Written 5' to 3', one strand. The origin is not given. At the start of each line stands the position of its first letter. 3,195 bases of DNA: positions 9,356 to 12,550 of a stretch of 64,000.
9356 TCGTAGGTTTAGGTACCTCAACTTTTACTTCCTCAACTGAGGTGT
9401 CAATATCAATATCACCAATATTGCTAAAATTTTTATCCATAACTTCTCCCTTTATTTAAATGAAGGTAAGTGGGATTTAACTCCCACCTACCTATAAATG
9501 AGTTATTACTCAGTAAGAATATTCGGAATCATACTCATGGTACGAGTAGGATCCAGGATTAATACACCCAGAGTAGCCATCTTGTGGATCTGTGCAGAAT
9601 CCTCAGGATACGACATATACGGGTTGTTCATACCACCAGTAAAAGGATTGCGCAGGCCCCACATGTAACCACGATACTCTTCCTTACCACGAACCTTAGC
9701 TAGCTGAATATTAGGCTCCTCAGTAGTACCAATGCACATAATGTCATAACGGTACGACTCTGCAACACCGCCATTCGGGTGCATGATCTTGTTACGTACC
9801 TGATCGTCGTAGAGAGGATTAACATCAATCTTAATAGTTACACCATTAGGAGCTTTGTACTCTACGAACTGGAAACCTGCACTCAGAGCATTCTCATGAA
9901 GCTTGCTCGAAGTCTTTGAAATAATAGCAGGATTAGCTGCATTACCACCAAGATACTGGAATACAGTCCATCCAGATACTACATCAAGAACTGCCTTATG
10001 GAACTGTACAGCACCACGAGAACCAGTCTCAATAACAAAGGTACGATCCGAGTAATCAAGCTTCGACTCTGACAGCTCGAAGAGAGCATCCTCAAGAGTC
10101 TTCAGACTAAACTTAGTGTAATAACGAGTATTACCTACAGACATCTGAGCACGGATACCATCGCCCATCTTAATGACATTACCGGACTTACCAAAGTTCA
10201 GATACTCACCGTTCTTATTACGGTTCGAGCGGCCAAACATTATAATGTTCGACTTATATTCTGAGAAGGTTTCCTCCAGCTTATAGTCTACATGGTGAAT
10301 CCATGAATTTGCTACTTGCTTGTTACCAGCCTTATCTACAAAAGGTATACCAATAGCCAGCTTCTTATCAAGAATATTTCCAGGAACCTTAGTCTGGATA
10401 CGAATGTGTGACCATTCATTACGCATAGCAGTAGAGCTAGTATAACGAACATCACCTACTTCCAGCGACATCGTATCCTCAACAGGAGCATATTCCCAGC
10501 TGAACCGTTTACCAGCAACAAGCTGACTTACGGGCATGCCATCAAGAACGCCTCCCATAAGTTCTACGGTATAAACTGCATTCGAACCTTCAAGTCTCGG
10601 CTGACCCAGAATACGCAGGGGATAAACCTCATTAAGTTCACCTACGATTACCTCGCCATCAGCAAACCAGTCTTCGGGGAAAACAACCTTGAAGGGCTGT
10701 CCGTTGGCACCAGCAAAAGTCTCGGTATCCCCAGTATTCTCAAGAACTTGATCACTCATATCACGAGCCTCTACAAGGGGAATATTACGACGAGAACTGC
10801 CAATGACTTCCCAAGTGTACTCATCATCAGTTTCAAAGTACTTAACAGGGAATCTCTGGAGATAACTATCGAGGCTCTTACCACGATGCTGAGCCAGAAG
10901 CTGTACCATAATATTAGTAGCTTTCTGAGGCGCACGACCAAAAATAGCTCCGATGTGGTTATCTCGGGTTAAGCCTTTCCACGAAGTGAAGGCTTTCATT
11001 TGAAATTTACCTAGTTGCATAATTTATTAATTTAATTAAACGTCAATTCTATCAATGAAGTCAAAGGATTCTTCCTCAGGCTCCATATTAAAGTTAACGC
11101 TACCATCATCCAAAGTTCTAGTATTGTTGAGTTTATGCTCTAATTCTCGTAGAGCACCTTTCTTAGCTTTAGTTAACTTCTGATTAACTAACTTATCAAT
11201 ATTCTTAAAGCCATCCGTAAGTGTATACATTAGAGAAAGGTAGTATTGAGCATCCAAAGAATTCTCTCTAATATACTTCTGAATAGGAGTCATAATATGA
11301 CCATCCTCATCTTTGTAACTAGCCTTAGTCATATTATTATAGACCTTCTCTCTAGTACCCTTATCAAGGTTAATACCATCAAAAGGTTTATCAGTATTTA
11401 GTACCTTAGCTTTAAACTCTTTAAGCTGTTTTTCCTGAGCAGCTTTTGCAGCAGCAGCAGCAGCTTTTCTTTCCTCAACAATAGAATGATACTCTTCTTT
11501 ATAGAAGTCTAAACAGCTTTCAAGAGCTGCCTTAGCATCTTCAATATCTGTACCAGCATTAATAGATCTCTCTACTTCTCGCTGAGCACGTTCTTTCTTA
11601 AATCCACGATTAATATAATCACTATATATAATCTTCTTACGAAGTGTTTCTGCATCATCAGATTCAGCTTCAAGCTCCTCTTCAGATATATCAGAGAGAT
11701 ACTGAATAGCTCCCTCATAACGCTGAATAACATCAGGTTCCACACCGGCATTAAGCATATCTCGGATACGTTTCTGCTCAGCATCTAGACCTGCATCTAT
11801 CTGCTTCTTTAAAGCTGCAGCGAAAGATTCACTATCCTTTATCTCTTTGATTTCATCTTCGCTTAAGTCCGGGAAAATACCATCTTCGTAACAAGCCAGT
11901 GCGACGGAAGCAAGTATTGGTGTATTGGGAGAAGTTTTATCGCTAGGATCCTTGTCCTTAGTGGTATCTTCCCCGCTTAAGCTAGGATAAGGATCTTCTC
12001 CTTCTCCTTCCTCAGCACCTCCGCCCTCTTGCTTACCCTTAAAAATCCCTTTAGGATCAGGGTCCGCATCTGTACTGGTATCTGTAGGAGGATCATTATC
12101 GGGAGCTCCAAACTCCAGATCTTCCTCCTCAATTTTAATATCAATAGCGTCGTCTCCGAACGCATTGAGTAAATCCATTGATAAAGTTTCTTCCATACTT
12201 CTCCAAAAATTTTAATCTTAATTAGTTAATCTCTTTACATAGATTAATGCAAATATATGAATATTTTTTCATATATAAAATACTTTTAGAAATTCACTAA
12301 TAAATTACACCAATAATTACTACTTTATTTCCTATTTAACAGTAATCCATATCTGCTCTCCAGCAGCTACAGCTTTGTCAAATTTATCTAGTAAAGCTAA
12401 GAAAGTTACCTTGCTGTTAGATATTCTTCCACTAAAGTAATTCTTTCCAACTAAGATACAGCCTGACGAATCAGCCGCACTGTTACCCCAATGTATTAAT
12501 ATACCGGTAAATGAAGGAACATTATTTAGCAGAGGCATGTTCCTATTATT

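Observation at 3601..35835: Recurring AT-rich palindrome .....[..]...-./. run-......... upstream of minus-strand transcription units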

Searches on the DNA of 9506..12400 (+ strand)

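Call 7: search_dna_similar(query=window:9506-12400:+, collection=phages, mode=distant, max_rows=20)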
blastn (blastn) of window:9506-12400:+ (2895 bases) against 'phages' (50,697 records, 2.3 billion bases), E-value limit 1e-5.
Records with a match: 53; places in all: 54; records where one place covers at least 80% of the query: 2.
Best place of each record, by identity: 80-90% 2; 60-80% 51.
By first word of the organism name: Bacteroides 30; uncultured 16; IAS 2; Kehishuvirus 1; Bacteriophage 1; Kolpuevirus 1; Dulem 1; bajarodcaudo 1.
By host as written in the record: Bacteroides intestinalis DSM 108646 25; - 18; Bacteroides intestinalis APC919/174 2; Bacteroides cellulosilyticus 2; Bacteroides thetaiotaomicron VPI-5484 2; Homo sapiens 2; Varecia variegata 1; Bacteroides thetaiotaomicron VPI-5486 1.
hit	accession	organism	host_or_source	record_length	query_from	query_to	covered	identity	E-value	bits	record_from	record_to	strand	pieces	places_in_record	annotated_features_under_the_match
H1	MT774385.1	uncultured phage cr108_1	human feces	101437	2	2895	100%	87.5%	0e+0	3590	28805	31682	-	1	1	major capsid protein | hypothetical protein | putative transpeptidase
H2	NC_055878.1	uncultured phage cr108_1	human feces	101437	2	2895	100%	87.5%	0e+0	3590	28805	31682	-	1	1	major head protein | hypothetical protein | putative transpeptidase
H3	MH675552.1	Bacteroides phage crAss001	Bacteroides intestinalis APC919/174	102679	59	2082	61%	65.9%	6e-60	369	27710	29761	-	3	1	major capsid protein | hypothetical protein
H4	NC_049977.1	Bacteroides phage crAss001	Bacteroides intestinalis APC919/174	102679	59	2082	61%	65.9%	6e-60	369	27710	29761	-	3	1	major head protein | hypothetical protein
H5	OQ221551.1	Bacteroides phage PhiCrAssBcn16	Bacteroides intestinalis DSM 108646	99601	59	2082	61%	65.9%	1e-62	374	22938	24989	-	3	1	major capsid protein | hypothetical protein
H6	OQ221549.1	Bacteroides phage PhiCrAssBcn14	Bacteroides intestinalis DSM 108646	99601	59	2082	61%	65.9%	1e-62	374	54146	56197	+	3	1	major capsid protein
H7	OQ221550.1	Bacteroides phage PhiCrAssBcn15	Bacteroides intestinalis DSM 108646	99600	59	2082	61%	65.9%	1e-62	374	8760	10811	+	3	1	major capsid protein | hypothetical protein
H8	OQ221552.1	Bacteroides phage PhiCrAssBcn17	Bacteroides intestinalis DSM 108646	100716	59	2082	61%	65.9%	2e-60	367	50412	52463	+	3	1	major capsid protein | hypothetical protein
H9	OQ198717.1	Kehishuvirus sp. 'tikkala'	Bacteroides cellulosilyticus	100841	59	2082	61%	65.9%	5e-61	369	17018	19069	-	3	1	major capsid protein | putative structural protein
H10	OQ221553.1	Bacteroides phage PhiCrAssBcn18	Bacteroides intestinalis DSM 108646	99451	59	2082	61%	65.9%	5e-61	369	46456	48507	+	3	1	major capsid protein | hypothetical protein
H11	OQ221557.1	Bacteroides phage PhiCrAssBcn22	Bacteroides intestinalis DSM 108646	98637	59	2082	61%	65.9%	6e-60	370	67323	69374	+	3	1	major capsid protein | hypothetical protein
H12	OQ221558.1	Bacteroides phage PhiCrAssBcn23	Bacteroides intestinalis DSM 108646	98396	59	2082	61%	65.9%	6e-60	370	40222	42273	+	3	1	major capsid protein | hypothetical protein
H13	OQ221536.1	Bacteroides phage PhiCrAssBcn1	Bacteroides intestinalis DSM 108646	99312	59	2082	61%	65.8%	2e-59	364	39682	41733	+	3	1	major capsid protein | hypothetical protein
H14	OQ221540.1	Bacteroides phage PhiCrAssBcn5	Bacteroides intestinalis DSM 108646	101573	59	2082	61%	65.8%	2e-59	364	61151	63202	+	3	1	major capsid protein | hypothetical protein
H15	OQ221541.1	Bacteroides phage PhiCrAssBcn6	Bacteroides intestinalis DSM 108646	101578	59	2082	61%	65.8%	2e-59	364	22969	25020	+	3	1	major capsid protein | hypothetical protein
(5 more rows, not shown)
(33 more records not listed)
